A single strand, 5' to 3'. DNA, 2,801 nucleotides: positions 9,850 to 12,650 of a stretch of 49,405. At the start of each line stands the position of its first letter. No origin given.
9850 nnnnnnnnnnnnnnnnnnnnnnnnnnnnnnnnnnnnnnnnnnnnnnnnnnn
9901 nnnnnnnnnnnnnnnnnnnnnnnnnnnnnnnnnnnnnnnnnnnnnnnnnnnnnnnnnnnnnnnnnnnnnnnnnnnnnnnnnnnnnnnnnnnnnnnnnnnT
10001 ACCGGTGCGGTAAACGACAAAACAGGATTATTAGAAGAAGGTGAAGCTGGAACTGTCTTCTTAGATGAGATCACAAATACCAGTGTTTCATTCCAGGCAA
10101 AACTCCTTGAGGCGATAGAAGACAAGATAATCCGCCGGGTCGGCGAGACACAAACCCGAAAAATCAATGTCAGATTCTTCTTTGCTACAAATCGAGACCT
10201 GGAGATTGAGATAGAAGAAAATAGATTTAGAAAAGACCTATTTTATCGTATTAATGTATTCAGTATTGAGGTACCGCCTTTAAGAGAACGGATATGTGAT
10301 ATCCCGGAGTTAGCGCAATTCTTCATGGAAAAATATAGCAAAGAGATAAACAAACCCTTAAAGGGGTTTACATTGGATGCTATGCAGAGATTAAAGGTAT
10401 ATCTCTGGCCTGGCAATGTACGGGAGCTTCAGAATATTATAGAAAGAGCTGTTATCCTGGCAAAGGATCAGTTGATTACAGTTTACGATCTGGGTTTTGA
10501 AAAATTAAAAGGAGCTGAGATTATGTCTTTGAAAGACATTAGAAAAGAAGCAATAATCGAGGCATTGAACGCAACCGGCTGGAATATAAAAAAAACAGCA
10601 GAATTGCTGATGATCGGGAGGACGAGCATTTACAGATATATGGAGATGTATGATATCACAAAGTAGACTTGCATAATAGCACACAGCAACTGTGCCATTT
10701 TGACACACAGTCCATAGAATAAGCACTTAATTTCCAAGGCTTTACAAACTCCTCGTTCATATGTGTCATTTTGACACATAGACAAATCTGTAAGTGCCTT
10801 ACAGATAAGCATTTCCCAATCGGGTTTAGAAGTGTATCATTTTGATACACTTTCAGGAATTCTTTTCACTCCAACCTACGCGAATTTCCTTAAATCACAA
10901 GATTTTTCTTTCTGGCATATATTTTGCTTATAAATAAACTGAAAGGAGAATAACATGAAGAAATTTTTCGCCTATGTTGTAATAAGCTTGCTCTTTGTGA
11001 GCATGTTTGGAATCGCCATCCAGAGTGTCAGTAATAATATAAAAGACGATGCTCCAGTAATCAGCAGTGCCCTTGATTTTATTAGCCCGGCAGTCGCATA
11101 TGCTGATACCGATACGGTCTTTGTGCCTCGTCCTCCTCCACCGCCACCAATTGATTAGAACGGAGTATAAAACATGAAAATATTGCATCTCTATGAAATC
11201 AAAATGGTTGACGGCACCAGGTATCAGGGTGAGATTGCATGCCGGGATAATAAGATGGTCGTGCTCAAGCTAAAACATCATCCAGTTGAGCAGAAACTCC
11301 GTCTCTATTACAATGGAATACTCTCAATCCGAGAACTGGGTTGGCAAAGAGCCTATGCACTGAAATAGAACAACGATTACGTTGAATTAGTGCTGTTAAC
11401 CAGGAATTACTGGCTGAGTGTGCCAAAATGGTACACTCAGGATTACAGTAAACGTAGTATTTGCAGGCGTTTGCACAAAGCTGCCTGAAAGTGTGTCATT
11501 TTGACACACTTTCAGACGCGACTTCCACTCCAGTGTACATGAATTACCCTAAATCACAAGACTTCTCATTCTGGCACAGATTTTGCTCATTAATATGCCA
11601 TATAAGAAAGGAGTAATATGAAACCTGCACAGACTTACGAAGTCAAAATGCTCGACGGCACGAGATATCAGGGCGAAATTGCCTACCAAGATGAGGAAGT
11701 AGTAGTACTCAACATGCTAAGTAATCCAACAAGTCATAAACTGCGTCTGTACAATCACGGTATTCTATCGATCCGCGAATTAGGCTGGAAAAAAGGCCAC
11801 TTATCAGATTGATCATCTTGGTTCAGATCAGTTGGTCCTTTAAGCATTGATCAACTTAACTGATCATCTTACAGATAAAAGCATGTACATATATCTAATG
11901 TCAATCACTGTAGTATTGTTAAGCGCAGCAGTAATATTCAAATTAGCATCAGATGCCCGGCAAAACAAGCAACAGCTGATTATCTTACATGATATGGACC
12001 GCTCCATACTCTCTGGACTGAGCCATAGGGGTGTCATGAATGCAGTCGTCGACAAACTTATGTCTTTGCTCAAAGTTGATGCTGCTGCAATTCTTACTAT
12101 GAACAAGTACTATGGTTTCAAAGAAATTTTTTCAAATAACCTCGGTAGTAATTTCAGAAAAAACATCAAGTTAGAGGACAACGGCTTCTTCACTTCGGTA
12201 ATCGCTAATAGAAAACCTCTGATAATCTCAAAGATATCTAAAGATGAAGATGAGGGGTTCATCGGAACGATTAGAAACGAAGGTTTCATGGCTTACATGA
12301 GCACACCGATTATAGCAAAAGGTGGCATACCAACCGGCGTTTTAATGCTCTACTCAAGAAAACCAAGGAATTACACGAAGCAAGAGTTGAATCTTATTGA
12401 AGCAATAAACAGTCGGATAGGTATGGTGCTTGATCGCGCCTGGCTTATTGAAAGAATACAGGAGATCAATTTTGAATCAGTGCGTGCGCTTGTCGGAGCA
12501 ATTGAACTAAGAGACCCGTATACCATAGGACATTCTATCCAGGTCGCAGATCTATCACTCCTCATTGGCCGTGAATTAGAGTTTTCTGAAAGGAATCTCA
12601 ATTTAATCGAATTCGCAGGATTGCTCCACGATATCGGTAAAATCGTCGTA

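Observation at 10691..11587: Duplicated enhancer-promoter cassette: phased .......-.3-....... palindromes at a fixed 80 bp from two sigma-54 promoters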

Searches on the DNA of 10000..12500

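Call 8: search_rna_families(source=window, start=10000, end=12500, threshold=evalue, max_evalue=1)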
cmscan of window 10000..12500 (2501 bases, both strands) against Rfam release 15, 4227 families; matches with E-value up to 1: 1.
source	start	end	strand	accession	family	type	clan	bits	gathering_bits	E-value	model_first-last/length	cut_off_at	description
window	11489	11514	+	RF01265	snR42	Gene; snRNA; snoRNA; HACA-box;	CL00032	14.4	61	0.99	54-79/349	no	Small nucleolar RNA snR42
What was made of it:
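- No Rfam family matches (call 8).
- Tried and rejected: An Rfam scan of 10000-12500 at E<=1 gave only a chance snoRNA hit (call 8).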

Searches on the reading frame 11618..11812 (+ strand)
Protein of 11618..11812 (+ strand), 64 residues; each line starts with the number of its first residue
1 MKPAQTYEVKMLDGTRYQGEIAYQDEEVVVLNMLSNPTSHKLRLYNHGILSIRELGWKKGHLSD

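Call 6: search_protein_families(library=pfam, proteins=[window:11618-11812:+], max_evalue=0.01)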
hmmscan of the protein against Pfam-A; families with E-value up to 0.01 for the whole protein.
window:11618-11812:+ (64 aa): 1 family
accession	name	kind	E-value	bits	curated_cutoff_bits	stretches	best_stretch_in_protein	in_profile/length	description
PF21979.2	Hfq_1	-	0.0032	18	27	1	2-36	12-46/61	Hfq related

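Call 10: find_encoding_contigs(protein=window:11618-11812:+, flank=10000, max_places=6)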
Protein window:11618-11812:+ (64 aa): 9 contigs read that carry it; 6 places shown.
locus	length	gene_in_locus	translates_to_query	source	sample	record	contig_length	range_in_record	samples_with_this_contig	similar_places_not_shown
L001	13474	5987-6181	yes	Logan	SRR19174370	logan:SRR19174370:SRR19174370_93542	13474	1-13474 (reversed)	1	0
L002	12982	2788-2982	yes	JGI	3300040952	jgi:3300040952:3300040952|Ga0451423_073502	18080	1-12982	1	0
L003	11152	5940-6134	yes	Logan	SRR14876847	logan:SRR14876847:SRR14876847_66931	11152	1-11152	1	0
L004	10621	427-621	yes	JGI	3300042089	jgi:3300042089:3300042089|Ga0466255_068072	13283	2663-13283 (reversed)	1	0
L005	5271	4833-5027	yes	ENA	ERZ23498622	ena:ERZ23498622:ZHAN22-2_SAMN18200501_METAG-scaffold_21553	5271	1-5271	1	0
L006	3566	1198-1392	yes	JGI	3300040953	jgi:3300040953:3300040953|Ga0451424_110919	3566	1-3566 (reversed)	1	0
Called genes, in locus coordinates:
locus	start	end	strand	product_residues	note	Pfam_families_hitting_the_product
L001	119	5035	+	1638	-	PF00069:Pkinase, PF07714:PK_Tyr_Ser-Thr, PF13424:TPR_12, PF01590:GAF, PF00158:Sigma54_activat, PF14532:Sigma54_activ_2, PF25601:AAA_lid_14, PF02954:HTH_8, +27 more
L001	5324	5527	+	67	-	-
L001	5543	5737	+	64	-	-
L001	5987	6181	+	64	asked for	-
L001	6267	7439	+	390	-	PF01590:GAF, PF13185:GAF_2, PF13487:HD_5, PF01966:HD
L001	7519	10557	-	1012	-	PF00580:UvrD-helicase, PF13245:AAA_19 (faint), PF13361:UvrD_C, PF13538:UvrD_C_2 (faint), PF12705:PDDEXK_1 (weak)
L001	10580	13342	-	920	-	PF21445:ADDB_N (faint), PF12705:PDDEXK_1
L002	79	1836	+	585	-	PF01590:GAF, PF13185:GAF_2 (weak), PF13492:GAF_3 (weak), PF00158:Sigma54_activat, PF14532:Sigma54_activ_2, PF07728:AAA_5, PF25601:AAA_lid_14, PF02954:HTH_8, +1 more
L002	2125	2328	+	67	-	-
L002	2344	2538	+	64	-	-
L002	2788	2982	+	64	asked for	-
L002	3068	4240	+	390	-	PF01590:GAF, PF13185:GAF_2, PF13487:HD_5, PF01966:HD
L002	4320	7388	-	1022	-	PF00580:UvrD-helicase, PF13245:AAA_19 (faint), PF13361:UvrD_C, PF13538:UvrD_C_2 (faint), PF12705:PDDEXK_1 (weak)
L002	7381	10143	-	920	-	PF21445:ADDB_N (faint), PF12705:PDDEXK_1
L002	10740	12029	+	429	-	PF16927:HisKA_7TM (weak), PF13487:HD_5, PF01966:HD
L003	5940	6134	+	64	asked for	-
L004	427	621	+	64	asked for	-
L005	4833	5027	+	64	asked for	-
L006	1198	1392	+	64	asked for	-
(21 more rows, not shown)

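Call 11: find_homologous_proteins(query=window:11618-11812:+, max_evalue=0.001)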
Query window:11618-11812:+ (64 aa): 25 proteins with E <= 0.001 among 25 candidates.
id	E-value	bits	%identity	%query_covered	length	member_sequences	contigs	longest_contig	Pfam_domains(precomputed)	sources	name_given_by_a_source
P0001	3.1e-33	130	94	100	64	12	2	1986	-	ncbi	-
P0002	5.9e-29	116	86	100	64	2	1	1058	-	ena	-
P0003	1.6e-28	115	81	100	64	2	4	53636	-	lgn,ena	-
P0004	6.8e-28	113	88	92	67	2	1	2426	-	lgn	-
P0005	2.2e-27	111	84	97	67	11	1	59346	-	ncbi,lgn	-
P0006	4.6e-27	110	85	94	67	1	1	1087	-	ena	-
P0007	3.7e-26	107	85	92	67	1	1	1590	-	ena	-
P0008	4.2e-25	104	78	100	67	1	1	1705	-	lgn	-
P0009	1.4e-24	102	80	94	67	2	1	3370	-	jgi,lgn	-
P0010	2.8e-24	101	81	92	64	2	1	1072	-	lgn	-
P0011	6.3e-24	100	81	97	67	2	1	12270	-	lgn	-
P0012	1.0e-23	100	77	97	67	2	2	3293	-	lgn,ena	-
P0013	2.6e-23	98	81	97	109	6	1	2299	-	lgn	-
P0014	5.2e-23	97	74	97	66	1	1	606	-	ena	-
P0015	5.7e-23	97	74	97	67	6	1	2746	-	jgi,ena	jgi:hypothetical protein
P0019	8.0e-20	87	71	92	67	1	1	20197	-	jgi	jgi:hypothetical protein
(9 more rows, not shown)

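Call 12: find_encoding_contigs(protein=P0003, flank=8000, max_places=3)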
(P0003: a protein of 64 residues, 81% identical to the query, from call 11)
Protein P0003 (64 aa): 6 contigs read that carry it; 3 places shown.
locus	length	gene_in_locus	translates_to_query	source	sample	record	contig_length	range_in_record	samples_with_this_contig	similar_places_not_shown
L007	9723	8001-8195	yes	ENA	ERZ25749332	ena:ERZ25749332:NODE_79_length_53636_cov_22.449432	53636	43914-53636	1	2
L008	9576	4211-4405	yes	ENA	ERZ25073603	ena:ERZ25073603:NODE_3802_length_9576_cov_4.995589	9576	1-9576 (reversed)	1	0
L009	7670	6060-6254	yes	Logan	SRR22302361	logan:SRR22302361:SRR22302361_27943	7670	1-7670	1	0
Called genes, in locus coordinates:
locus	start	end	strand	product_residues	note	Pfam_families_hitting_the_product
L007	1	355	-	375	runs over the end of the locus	PF13860:FlgD_ig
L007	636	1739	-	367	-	PF01262:AlaDh_PNT_C (weak), PF03435:Sacchrp_dh_NADP, PF16653:Sacchrp_dh_C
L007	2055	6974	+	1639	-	PF00069:Pkinase, PF07714:PK_Tyr_Ser-Thr, PF13424:TPR_12, PF17874:TPR_MalT, PF13424:TPR_12, PF01590:GAF, PF00158:Sigma54_activat, PF14532:Sigma54_activ_2, +24 more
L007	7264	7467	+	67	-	-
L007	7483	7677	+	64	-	-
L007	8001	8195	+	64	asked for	-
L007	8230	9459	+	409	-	PF01590:GAF, PF13185:GAF_2 (weak), PF13487:HD_5, PF01966:HD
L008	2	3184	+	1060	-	?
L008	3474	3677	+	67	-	-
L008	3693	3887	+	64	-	-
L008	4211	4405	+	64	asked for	-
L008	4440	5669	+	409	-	PF01590:GAF, PF13185:GAF_2 (weak), PF13487:HD_5, PF01966:HD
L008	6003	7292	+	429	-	PF16927:HisKA_7TM, PF13487:HD_5, PF01966:HD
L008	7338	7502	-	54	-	-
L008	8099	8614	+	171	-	PF00881:Nitroreductase, PF14512:TM1586_NiRdase (weak), PF00881:Nitroreductase, PF14512:TM1586_NiRdase (weak)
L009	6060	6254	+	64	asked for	-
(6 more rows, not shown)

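Call 13: find_encoding_contigs(protein=P0005, flank=8000, max_places=3)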
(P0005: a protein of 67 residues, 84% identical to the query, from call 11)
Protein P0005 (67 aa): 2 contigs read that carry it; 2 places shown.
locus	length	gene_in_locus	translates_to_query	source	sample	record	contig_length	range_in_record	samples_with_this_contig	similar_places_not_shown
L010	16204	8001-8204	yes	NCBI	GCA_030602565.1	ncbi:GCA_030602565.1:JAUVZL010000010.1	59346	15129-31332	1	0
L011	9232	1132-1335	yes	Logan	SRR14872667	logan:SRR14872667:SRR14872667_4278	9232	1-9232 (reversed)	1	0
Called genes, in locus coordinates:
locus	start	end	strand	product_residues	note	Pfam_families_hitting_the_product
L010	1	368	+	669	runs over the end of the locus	PF13715:CarbopepD_reg_2, PF07715:Plug (weak)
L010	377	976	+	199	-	-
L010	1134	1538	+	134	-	-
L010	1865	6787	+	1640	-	PF00069:Pkinase, PF07714:PK_Tyr_Ser-Thr, PF17874:TPR_MalT, PF13424:TPR_12, PF01590:GAF, PF00158:Sigma54_activat, PF14532:Sigma54_activ_2, PF25601:AAA_lid_14, +23 more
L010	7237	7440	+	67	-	-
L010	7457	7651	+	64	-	-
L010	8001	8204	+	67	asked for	-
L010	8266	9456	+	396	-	PF01590:GAF, PF13185:GAF_2, PF13487:HD_5, PF01966:HD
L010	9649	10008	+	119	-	PF00072:Response_reg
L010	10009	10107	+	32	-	-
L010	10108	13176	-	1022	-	PF00580:UvrD-helicase, PF13245:AAA_19 (faint), PF13361:UvrD_C, PF13538:UvrD_C_2 (faint), PF12705:PDDEXK_1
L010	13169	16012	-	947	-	PF21445:ADDB_N (weak), PF12705:PDDEXK_1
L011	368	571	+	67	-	-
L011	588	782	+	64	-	-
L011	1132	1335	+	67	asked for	-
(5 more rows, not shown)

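Call 14: find_encoding_contigs(protein=P0019, flank=8000, max_places=3)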
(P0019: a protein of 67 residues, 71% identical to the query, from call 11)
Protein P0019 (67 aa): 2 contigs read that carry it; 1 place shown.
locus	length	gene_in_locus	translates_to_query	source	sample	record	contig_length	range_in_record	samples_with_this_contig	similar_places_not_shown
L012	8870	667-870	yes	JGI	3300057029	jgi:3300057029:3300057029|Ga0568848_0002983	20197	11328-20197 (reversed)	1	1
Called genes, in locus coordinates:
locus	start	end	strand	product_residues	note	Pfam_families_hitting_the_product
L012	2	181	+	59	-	?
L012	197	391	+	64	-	-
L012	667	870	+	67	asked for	-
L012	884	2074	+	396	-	PF01590:GAF, PF13185:GAF_2, PF13492:GAF_3 (weak), PF08668:HDOD (weak), PF13487:HD_5, PF01966:HD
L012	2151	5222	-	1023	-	PF00580:UvrD-helicase, PF01443:Viral_helicase1 (faint), PF13245:AAA_19 (weak), PF13361:UvrD_C, PF13538:UvrD_C_2 (faint), PF12705:PDDEXK_1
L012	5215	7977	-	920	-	PF12705:PDDEXK_1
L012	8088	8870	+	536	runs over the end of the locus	PF00989:PAS, PF13426:PAS_9 (weak), PF00512:HisKA, PF02518:HATPase_c, PF13581:HATPase_c_2 (weak), PF14501:HATPase_c_5 (weak)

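Call 35: search_solved_structures(query=A2, max_evalue=10, show_alignments=2)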
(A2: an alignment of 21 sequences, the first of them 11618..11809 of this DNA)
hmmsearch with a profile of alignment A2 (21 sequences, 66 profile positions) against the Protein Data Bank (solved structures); distinct sequences matched with E-value up to 10: 3.
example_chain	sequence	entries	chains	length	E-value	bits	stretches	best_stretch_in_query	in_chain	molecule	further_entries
2wag_A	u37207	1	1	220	0.7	12.8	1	5-25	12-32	LYSOZYME, PUTATIVE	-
2kk8_A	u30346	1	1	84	1.1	12.2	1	9-54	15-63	Uncharacterized protein AT4g05270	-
5h3x_A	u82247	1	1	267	1.3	12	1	21-49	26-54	Fibronectin/fibrinogen binding protein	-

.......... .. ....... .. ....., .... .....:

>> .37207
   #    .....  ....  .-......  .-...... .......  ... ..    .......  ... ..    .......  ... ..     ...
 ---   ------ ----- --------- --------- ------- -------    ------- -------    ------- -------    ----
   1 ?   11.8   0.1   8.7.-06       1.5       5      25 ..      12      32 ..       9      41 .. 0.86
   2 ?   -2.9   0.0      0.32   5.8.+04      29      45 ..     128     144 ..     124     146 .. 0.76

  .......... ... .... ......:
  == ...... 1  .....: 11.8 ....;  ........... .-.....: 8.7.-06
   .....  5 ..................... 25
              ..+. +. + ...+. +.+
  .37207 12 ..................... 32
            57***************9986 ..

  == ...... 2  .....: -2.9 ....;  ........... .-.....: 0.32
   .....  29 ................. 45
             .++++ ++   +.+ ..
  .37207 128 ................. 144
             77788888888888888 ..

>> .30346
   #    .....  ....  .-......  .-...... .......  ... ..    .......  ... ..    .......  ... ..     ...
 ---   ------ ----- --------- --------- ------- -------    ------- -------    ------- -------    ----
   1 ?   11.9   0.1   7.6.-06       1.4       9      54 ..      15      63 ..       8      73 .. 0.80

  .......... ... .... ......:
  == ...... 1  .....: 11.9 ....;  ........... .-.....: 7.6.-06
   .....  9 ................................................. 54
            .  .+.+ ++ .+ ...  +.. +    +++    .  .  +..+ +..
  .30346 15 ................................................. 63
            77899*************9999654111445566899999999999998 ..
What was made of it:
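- Closest known: Hfq / bacterial Sm-like proteins. Different: No PDB sequence relative was found (call 35).
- Tried and rejected: Nothing significant was found (call 35).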

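Call 45: predict_structure(alignment_id=A2)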
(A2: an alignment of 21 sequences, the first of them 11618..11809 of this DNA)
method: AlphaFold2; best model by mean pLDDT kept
length: 64 residues; sequences in the alignment: 21
mean_pLDDT: 82.3   pTM: 0.67
mean pLDDT of the five models: 82.3, 80.8, 79.9, 79.7, 79.0
residues with pLDDT >= 90: 38; 70-90: 10; 50-70: 11; < 50: 5
segments of 3 or more residues with pLDDT < 50: 60-64
pLDDT, mean of each block of 10 residues (from residue 1): 79 94 94 71 95 77 42
secondary structure, 60 per line:
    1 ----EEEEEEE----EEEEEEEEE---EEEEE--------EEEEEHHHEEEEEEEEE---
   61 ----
elements in order: E5-11 E16-24 E28-32 E41-45 E49-57
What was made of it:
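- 11618..11812 (+): Target gene of cassette 2: a 64-aa protein with an Sm/Hfq-like fold (paralogue B, 59% identical to A). AlphaFold pLDDT 82 with five strands (call 45).
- On Hfq / Sm-like protein family (target gene products): AlphaFold model with pLDDT 82 (call 45).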

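Call 47: search_protein_representatives(alignment_id=A2)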
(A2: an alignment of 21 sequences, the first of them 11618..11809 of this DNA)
Query: 21 sequences, 66 profile positions. Proteins with E-value up to 0.001 (for the whole library): 28; up to 1e-10: 15; up to 1e-30: 0. The best 28 are listed.
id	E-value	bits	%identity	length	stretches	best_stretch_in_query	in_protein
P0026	1.2e-27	111.4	-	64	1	1-64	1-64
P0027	8.2e-25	102.4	-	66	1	1-62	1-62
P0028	1.1e-21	92.4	-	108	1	1-63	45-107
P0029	1.2e-21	92.2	-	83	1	1-63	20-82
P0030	3.1e-21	90.9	-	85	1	1-63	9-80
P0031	2.8e-17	78.2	-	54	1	11-60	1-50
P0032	4.8e-17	77.5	-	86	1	1-59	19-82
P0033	1.3e-16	76.1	-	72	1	1-50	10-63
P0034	1.5e-16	75.9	-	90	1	1-58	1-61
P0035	6.2e-15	70.7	-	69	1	1-55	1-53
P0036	6.6e-13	64.2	-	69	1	1-54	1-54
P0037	7.6e-13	64.0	-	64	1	1-63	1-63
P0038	7.3e-12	60.9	-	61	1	1-55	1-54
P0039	2.8e-11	59.0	-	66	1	1-61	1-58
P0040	5.9e-11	58.0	-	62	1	1-60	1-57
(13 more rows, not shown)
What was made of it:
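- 11618..11812 (+): Tiny family (calls 11, 47).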

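Call 49: fold_search(model_id=the predicted structure, library=pdb)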
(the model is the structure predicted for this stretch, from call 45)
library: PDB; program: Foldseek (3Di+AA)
matches with E <= 10: 1070; with E <= 0.001: 0
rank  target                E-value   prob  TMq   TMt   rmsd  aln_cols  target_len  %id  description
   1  7zs1                  1.8e-03  1.00  0.73  0.18   1.8        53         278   23  Diheme cytochrome c Kustd1711 from Kuenenia stuttgartiensis, M292C mutant (released 2023-05-17)
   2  7zs0                  1.9e-03  1.00  0.73  0.18   1.8        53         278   23  Diheme cytochrome c Kustd1711 from Kuenenia stuttgartiensis (released 2023-05-17)
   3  4y91_F                2.2e-03  1.00  0.69  0.61   1.6        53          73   21  Crystal Structure of a Thermotoga maritima Hfq homolog (released 2016-03-16)
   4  6gwk_C                2.4e-03  1.00  0.69  0.65   1.7        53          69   19  The crystal structure of Hfq from Caulobacter crescentus (released 2019-05-22)
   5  7ogw                  3.0e-03  1.00  0.68  0.65   1.6        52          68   23  Q9A mutant of Hfq protein from Neisseria meningitidis (released 2022-06-01)
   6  4y91_B                3.3e-03  1.00  0.68  0.66   1.6        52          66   21  Crystal Structure of a Thermotoga maritima Hfq homolog (released 2016-03-16)
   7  6gwk_F                3.3e-03  1.00  0.68  0.64   1.6        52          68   19  The crystal structure of Hfq from Caulobacter crescentus (released 2019-05-22)
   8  6gwk_G                3.5e-03  1.00  0.66  0.66   1.5        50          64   20  The crystal structure of Hfq from Caulobacter crescentus (released 2019-05-22)
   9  7zs2                  3.7e-03  1.00  0.73  0.18   1.8        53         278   23  Diheme cytochrome c Kustd1711 from Kuenenia stuttgartiensis, M292H mutant (released 2023-05-17)
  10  6gwk_R                3.7e-03  1.00  0.69  0.63   1.7        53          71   19  The crystal structure of Hfq from Caulobacter crescentus (released 2019-05-22)
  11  6gwk_M                4.0e-03  1.00  0.69  0.67   1.6        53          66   19  The crystal structure of Hfq from Caulobacter crescentus (released 2019-05-22)
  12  6gwk_X                4.2e-03  1.00  0.69  0.66   1.7        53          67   19  The crystal structure of Hfq from Caulobacter crescentus (released 2019-05-22)
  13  3vu3_D                4.2e-03  1.00  0.65  0.66   2.2        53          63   23  Crystal structure of the Hfq and catalase HPII complex (released 2013-11-20)
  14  5szd_G                4.4e-03  1.00  0.69  0.63   1.4        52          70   23  Crystal structure of Aquifex aeolicus Hfq at 1.5A (released 2017-04-19)
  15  3vu3_E                4.4e-03  1.00  0.62  0.64   2.6        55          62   22  Crystal structure of the Hfq and catalase HPII complex (released 2013-11-20)
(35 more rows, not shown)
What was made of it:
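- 11618..11812 (+): Top Foldseek PDB hits include many Hfq structures, TM 0.62-0.69 (call 49).
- On Hfq / Sm-like protein family (target gene products): Hfq structures are among the top Foldseek hits, TM 0.62-0.69, probability 1.00, E about 2e-3 (call 49).
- Closest known: Hfq / bacterial Sm-like proteins. Same: Bacterial Hfq structures dominate the top Foldseek matches, with TM 0.62-0.69 and rmsd 1.4-3.2 A over about 53 residues; the very best-scoring hit is a domain of Kuenenia cytochrome Kustd1711, TM 0.73 (calls 45, 49).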

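Call 53: search_protein_families(library=ncbifam, proteins=[window:11618-11812:+], max_evalue=0.01)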
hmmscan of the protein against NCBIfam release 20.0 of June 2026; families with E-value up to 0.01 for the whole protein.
window:11618-11812:+ (64 aa): 1 family
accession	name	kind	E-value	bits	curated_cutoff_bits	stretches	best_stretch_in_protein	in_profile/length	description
NF047718.1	Hfq_rel_Cyano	exception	0.0031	17.7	52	1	2-36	16-50/64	Hfq-related RNA-binding protein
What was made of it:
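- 11618..11812 (+): Sub-threshold Hfq_1 and Hfq_rel_Cyano hits (calls 6, 53).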
